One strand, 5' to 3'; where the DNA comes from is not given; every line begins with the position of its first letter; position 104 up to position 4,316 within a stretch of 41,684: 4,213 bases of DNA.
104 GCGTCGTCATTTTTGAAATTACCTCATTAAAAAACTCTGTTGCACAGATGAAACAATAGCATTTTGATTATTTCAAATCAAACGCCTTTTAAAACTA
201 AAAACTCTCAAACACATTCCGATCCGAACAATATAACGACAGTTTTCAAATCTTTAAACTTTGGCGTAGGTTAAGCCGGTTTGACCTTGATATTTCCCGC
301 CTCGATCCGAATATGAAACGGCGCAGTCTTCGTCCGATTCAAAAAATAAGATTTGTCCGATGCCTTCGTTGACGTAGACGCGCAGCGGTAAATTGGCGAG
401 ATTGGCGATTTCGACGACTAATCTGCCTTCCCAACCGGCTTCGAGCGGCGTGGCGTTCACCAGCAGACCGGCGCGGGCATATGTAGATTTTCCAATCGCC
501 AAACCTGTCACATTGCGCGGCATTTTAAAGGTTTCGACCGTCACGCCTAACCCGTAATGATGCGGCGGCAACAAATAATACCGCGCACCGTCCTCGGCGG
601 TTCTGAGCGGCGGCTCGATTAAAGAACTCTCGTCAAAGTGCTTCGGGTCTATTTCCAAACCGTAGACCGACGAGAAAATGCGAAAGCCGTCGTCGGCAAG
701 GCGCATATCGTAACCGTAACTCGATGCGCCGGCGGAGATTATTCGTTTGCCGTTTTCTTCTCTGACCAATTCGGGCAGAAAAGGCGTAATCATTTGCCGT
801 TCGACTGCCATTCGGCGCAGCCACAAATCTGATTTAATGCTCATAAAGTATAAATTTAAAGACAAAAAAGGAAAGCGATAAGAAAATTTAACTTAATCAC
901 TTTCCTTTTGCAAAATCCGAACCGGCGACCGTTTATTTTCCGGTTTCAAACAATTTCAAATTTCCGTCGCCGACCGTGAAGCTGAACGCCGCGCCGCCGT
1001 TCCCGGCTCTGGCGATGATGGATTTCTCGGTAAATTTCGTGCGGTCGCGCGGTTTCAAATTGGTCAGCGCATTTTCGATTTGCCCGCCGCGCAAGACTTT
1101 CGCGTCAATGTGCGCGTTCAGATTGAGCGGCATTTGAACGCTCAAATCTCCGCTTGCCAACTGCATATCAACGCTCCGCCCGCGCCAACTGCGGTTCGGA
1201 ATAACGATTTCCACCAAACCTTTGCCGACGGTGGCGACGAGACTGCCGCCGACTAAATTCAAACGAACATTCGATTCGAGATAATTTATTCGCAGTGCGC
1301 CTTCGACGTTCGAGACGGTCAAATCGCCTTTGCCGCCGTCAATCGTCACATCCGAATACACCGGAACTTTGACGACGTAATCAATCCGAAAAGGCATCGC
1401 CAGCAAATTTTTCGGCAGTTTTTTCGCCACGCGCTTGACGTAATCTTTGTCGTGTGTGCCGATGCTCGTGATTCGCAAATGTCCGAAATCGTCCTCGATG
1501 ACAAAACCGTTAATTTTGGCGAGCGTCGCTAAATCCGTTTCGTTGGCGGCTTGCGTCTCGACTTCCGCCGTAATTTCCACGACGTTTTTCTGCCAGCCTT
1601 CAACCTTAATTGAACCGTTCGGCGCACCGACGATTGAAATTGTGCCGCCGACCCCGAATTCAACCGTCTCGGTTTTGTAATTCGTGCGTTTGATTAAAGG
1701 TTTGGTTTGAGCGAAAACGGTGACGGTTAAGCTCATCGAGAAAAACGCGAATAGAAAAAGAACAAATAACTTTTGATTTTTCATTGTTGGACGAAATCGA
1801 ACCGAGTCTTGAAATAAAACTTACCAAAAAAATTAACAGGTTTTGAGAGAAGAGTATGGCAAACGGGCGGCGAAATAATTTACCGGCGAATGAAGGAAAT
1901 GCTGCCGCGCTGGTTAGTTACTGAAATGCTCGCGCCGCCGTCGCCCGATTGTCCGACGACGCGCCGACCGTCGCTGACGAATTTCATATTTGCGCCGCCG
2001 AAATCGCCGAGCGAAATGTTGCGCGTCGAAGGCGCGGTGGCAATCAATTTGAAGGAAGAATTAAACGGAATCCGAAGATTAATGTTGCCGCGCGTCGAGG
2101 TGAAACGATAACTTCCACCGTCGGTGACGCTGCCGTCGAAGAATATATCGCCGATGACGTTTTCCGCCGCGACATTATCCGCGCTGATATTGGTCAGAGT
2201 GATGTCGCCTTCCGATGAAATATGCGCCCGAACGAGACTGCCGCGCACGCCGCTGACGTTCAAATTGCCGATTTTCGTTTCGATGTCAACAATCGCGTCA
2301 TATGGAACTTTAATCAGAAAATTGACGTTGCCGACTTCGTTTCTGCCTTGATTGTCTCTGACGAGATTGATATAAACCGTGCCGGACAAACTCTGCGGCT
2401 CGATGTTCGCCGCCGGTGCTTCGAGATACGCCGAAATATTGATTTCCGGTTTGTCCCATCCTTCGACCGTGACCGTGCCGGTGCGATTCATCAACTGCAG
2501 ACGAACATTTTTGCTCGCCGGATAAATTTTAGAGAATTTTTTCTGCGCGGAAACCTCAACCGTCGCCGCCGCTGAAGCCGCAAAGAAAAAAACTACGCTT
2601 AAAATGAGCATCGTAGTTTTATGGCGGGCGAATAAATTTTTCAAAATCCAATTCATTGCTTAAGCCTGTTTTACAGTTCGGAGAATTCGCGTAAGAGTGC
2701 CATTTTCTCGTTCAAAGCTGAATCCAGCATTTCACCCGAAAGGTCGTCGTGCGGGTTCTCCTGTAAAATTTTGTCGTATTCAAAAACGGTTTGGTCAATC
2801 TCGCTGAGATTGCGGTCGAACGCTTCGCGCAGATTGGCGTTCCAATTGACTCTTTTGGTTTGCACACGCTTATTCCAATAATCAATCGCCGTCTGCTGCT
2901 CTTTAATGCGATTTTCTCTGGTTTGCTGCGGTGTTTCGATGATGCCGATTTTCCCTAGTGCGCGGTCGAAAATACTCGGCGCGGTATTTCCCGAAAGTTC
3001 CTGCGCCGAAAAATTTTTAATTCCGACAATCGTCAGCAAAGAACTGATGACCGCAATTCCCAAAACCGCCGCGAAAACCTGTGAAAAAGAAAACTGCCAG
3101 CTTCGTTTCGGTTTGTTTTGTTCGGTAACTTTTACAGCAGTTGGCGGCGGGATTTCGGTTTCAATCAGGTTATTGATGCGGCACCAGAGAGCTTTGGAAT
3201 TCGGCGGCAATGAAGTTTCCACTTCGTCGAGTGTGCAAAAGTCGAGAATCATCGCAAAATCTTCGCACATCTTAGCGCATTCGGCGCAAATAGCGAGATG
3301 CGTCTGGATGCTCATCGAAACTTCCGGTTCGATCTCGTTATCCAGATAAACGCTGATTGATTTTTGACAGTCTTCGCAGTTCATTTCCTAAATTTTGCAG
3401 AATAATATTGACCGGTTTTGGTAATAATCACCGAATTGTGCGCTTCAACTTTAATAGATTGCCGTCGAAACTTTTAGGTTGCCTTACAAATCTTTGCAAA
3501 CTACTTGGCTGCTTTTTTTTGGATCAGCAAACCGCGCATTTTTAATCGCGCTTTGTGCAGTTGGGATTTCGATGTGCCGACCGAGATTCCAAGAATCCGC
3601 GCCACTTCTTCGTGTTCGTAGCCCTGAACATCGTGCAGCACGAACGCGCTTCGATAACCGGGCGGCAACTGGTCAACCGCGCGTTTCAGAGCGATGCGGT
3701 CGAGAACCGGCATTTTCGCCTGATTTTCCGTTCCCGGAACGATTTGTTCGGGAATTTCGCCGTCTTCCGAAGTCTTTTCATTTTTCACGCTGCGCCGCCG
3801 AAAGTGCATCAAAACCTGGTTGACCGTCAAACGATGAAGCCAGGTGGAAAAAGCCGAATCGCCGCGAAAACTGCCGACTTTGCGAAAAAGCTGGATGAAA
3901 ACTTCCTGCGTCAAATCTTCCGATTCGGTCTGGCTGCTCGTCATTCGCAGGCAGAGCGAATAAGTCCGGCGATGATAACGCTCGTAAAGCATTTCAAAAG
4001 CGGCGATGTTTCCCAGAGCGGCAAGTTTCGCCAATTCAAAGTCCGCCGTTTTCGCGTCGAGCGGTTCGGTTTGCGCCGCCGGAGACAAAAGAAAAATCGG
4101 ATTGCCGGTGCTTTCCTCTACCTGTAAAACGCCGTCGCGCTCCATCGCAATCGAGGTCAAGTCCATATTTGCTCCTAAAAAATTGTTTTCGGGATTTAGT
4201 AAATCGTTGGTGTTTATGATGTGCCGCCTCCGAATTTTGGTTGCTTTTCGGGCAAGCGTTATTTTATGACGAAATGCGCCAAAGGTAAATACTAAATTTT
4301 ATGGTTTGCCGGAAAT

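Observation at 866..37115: Gene-end hairpins built from tandem 7-nt units whose sequence changes from locus to locus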

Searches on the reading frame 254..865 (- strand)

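Call 65: search_protein_families(library=pfam, max_evalue=0.000001, proteins=[window:254-865:-])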
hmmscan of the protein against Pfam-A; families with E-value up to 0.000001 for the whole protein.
window:254-865:- (203 aa): 1 family
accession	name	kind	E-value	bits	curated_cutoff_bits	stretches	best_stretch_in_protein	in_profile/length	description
PF22769.1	DCD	-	6.3e-24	85.3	27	1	11-176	2-152/153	dCTP deaminase-like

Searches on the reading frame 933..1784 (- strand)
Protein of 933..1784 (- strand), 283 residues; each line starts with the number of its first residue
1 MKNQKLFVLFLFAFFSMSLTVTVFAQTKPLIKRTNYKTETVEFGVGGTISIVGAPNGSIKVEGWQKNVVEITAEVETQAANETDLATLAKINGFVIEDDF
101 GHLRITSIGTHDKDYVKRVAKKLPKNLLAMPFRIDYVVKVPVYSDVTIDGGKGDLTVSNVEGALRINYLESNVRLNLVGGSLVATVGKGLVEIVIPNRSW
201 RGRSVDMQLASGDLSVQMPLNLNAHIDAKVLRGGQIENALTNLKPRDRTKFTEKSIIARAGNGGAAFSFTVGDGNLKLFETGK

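Call 65: search_protein_families(library=pfam, max_evalue=0.000001, proteins=[window:933-1784:-])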
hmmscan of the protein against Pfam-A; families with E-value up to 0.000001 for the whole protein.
window:933-1784:- (283 aa): 0 families

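Call 72: find_encoding_contigs(protein=window:933-1784:-, flank=10000, max_places=4)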
Protein window:933-1784:- (283 aa): no gene with exactly this product is on record in the collection.

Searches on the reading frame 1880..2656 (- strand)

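Call 65: search_protein_families(library=pfam, max_evalue=0.000001, proteins=[window:1880-2656:-])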
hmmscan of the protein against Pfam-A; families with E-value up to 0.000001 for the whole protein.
window:1880-2656:- (258 aa): 1 family
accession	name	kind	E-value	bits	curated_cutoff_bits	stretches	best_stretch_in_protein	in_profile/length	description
PF13349.12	DUF4097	-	4.3e-07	30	22.9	1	123-253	120-244/247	Toastrack DUF4097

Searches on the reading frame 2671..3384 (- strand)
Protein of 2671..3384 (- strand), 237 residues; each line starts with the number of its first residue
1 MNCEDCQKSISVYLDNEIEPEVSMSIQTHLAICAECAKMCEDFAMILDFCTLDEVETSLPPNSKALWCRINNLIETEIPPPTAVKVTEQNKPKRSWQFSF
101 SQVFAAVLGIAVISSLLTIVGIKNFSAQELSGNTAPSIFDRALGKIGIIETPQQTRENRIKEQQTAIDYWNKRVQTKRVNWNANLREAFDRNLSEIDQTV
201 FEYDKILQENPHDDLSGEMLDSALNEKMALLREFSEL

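Call 65: search_protein_families(library=pfam, max_evalue=0.000001, proteins=[window:2671-3384:-])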
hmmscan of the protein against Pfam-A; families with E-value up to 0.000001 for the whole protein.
window:2671-3384:- (237 aa): 1 family
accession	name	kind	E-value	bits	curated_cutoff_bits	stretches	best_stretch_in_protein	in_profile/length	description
PF13490.11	zf-HC2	-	2.1e-07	31.3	22.2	1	3-37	1-35/35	Putative zinc-finger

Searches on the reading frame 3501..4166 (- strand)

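Call 65: search_protein_families(library=pfam, max_evalue=0.000001, proteins=[window:3501-4166:-])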
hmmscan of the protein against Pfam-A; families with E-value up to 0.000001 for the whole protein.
window:3501-4166:- (221 aa): 3 families
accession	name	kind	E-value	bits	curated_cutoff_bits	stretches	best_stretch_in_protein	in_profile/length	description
PF04542.20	Sigma70_r2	-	1.2e-18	67.1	24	1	60-126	1-69/71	Sigma-70 region 2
PF08281.18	Sigma70_r4_2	-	2e-18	66.2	25.7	1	159-210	3-54/54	Sigma-70, region 4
PF04545.22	Sigma70_r4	-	1.4e-07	31.4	24.1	1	163-211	1-49/50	Sigma-70, region 4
